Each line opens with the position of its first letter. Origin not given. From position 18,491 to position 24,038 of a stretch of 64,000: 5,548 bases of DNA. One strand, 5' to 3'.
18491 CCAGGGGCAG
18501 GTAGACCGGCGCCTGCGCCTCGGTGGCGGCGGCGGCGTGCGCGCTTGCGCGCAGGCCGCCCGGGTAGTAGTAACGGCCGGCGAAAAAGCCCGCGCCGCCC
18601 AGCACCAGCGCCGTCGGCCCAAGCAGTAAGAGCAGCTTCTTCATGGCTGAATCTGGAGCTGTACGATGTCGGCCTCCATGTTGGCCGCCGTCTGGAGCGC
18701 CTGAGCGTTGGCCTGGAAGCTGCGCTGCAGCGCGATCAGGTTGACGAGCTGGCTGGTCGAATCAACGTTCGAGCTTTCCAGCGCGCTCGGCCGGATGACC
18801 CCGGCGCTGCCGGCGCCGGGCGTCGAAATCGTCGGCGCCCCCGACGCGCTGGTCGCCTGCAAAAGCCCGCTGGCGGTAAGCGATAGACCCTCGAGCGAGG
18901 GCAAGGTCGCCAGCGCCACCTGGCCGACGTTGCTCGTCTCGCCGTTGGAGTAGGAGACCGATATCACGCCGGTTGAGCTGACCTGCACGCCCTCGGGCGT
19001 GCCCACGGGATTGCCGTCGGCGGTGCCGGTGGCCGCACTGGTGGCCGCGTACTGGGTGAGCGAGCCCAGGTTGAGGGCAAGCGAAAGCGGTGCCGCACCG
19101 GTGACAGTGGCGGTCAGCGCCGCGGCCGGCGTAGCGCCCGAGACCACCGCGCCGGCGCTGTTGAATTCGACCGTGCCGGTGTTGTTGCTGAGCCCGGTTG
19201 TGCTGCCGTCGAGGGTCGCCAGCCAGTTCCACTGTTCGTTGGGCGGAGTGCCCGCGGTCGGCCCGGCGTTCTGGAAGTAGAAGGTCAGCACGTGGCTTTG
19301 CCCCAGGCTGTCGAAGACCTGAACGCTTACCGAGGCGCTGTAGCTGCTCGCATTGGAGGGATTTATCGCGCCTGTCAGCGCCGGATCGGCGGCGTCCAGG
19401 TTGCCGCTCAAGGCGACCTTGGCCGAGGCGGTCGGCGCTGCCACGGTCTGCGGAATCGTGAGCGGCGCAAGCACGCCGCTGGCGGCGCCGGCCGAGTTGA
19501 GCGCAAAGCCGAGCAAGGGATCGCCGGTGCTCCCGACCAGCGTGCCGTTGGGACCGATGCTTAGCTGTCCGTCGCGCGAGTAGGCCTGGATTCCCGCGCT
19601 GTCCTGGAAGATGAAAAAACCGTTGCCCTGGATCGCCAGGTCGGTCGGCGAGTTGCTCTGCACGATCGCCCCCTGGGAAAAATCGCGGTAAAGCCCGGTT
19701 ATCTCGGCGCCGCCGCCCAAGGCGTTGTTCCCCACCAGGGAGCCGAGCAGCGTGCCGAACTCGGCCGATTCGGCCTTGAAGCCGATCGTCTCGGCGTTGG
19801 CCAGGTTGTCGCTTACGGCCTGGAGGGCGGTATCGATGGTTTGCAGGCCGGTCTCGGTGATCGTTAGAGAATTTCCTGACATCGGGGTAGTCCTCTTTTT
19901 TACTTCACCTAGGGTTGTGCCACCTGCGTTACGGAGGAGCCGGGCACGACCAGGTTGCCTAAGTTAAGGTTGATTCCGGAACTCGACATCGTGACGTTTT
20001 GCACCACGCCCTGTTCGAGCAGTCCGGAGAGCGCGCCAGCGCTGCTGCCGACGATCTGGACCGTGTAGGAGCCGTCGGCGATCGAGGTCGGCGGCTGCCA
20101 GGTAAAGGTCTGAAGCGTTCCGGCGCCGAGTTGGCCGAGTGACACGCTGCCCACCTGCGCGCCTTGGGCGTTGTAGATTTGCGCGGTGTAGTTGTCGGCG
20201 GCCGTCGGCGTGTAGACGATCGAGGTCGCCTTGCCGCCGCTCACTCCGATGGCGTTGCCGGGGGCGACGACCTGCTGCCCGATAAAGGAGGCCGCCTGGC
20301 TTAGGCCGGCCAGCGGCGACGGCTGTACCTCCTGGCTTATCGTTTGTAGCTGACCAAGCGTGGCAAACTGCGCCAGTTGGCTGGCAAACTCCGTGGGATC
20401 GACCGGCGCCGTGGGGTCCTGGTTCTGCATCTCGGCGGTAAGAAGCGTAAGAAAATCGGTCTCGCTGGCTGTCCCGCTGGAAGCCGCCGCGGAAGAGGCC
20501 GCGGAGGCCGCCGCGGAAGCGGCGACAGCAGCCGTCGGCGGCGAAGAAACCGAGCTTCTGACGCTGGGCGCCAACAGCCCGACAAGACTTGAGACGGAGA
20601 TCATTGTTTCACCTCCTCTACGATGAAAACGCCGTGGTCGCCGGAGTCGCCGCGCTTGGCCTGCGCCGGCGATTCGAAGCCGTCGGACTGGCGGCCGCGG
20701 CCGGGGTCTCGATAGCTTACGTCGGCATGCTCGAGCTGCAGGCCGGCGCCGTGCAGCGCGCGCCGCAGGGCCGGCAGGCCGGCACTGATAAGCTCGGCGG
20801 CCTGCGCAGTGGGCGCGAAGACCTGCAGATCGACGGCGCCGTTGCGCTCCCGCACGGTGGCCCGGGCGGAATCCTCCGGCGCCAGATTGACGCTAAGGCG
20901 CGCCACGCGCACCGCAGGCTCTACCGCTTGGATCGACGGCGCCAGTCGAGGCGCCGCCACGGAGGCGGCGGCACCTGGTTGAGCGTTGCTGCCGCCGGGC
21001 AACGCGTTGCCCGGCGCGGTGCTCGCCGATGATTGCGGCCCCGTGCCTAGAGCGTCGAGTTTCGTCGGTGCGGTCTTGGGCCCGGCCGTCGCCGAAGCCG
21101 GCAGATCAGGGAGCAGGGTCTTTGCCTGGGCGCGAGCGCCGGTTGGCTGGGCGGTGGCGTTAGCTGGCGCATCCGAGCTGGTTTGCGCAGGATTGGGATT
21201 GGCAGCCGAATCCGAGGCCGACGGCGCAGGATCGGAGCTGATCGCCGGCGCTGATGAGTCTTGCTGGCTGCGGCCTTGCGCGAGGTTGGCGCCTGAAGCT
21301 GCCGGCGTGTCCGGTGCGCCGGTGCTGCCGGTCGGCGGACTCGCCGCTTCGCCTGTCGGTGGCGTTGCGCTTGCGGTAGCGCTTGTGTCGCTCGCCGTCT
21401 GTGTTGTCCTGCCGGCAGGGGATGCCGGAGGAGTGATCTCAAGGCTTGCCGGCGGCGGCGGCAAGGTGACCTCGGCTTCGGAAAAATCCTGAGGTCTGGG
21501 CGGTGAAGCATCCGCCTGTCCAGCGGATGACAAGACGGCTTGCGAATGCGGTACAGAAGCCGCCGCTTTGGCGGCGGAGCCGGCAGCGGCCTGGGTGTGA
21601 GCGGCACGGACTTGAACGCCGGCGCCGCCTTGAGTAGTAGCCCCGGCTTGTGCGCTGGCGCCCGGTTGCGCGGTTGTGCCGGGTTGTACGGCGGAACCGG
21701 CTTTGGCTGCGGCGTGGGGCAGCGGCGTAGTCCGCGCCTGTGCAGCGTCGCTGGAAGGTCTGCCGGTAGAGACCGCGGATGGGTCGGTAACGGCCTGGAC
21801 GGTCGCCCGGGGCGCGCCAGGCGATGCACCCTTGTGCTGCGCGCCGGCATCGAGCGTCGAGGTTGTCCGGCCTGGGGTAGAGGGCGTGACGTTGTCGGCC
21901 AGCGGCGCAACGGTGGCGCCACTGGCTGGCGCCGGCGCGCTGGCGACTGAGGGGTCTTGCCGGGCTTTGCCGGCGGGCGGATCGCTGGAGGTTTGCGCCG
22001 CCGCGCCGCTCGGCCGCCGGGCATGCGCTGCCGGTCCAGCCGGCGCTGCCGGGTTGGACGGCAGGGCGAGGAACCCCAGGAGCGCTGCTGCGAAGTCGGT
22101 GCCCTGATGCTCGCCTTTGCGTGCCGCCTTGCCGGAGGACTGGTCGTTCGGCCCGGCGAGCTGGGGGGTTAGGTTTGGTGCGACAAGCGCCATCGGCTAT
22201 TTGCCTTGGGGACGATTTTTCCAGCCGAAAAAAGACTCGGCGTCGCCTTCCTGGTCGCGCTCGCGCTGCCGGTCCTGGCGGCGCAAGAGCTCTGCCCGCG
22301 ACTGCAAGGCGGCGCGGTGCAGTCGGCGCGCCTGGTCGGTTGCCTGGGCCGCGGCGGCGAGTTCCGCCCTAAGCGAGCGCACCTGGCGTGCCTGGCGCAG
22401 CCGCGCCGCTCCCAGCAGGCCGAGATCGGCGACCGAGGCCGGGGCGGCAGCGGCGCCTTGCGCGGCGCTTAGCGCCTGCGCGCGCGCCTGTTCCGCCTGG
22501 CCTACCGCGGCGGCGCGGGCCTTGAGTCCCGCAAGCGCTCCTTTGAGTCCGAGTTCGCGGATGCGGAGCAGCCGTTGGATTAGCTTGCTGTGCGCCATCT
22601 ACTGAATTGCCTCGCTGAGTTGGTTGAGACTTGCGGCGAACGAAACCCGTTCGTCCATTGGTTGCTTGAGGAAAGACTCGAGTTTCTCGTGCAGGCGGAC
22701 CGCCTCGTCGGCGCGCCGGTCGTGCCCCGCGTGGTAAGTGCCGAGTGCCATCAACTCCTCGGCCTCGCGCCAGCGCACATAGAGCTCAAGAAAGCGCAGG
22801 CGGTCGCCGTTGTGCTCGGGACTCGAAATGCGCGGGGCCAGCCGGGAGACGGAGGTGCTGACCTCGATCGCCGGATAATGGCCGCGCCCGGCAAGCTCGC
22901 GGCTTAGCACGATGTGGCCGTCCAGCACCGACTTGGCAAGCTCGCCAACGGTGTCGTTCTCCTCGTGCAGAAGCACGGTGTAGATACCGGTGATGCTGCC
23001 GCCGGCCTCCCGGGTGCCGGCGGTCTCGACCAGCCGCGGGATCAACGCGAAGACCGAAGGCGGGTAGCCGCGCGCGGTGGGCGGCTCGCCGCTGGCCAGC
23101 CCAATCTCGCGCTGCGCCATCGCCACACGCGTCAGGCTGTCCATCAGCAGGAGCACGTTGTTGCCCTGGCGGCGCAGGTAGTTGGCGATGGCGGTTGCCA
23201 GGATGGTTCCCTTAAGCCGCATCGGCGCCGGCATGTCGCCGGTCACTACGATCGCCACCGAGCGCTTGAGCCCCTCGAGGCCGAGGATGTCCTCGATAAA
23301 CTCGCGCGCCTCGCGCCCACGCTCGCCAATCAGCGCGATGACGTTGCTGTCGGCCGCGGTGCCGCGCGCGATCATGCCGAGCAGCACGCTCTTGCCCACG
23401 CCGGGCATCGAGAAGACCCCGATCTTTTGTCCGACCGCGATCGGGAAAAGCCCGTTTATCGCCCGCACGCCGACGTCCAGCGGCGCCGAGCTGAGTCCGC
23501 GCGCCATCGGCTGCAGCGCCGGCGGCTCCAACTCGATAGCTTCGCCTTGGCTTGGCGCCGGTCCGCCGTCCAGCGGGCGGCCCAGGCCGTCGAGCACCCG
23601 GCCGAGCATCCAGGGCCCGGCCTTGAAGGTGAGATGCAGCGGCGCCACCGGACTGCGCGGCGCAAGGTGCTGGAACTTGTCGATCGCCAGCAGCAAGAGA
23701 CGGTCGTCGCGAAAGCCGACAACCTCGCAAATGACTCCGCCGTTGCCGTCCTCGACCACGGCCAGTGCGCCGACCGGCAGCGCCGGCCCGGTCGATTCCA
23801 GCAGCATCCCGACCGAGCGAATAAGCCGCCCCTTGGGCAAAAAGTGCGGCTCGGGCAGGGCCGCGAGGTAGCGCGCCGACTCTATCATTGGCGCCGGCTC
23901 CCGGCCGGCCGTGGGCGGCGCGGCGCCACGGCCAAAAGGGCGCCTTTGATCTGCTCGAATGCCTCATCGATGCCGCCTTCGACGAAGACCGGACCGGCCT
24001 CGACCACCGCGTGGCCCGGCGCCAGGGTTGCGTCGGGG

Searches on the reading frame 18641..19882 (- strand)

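Call 15: search_protein_families(library=pfam, proteins=[window:18641-19882:-], max_evalue=0.0001)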
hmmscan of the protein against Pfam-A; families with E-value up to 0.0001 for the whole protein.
window:18641-19882:- (413 aa): 3 families
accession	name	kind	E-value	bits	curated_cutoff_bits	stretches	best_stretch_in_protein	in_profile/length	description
PF07559.19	FlgE_D2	-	4.7e-22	79.4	22.7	1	161-285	1-135/142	Flagellar basal body protein FlaE D2 domain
PF06429.18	Flg_bbr_C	-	2.9e-14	52.7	23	1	366-409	3-46/46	Flagellar basal body rod FlgEFG protein C-terminal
PF22692.1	LlgE_F_G_D1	-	1.1e-10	41.9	27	1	83-148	1-52/64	Flagellar hook protein FlgE/F/G D1 domain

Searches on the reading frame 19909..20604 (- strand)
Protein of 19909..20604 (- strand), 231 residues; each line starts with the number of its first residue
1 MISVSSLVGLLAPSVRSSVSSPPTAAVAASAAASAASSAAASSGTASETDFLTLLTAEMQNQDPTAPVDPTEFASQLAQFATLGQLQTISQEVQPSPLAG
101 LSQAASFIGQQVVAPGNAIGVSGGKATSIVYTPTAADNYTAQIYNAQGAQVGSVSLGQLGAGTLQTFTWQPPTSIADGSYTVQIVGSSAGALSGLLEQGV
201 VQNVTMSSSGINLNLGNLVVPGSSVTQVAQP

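Call 15: search_protein_families(library=pfam, proteins=[window:19909-20604:-], max_evalue=0.0001)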
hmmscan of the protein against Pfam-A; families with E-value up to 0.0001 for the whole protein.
window:19909-20604:- (231 aa): 3 families
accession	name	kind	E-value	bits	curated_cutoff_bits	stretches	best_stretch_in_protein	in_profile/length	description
PF03963.19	FlgD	-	4.3e-20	72.1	27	1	26-94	6-74/75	Flagellar hook capping protein - N-terminal region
PF13860.13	FlgD_ig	-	3.4e-08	33.8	27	1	116-189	1-78/79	FlgD Ig-like domain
PF13861.12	FLgD_tudor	-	1.2e-05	25.9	26.9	0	102-158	4-37/58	FlgD Tudor-like domain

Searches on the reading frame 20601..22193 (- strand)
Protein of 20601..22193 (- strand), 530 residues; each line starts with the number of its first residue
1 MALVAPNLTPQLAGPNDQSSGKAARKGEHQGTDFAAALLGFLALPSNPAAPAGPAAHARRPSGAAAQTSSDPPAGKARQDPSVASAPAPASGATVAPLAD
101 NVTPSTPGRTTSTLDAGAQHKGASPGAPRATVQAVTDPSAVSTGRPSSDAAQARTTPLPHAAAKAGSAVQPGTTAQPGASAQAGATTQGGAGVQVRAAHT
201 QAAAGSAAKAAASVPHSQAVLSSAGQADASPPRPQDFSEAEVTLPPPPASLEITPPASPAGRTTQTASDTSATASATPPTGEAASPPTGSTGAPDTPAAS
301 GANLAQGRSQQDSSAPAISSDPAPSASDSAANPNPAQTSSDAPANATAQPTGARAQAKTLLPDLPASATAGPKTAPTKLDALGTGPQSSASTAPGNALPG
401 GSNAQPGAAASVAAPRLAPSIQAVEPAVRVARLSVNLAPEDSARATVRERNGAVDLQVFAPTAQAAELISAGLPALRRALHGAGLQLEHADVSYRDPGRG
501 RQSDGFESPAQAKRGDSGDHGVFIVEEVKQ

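Call 15: search_protein_families(library=pfam, proteins=[window:20601-22193:-], max_evalue=0.0001)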
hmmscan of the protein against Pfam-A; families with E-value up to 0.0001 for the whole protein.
window:20601-22193:- (530 aa): 1 family
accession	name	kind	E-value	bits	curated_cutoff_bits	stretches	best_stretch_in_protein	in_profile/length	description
PF02120.21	Flg_hook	-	1.4e-08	34.8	29.8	1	429-498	11-82/85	Flagellar hook-length control protein FliK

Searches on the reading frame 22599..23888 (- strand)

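Call 15: search_protein_families(library=pfam, proteins=[window:22599-23888:-], max_evalue=0.0001)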
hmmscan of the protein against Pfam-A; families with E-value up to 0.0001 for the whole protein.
window:22599-23888:- (429 aa): 2 families
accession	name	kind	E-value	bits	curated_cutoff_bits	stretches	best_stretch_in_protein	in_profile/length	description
PF00006.31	ATP-synt_ab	-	9.1e-73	244.8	29.5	1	140-348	1-213/213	ATP synthase alpha/beta family, nucleotide-binding domain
PF18269.6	T3SS_ATPase_C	-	4.1e-19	68.6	22.7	1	356-426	2-72/72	T3SS EscN ATPase C-terminal domain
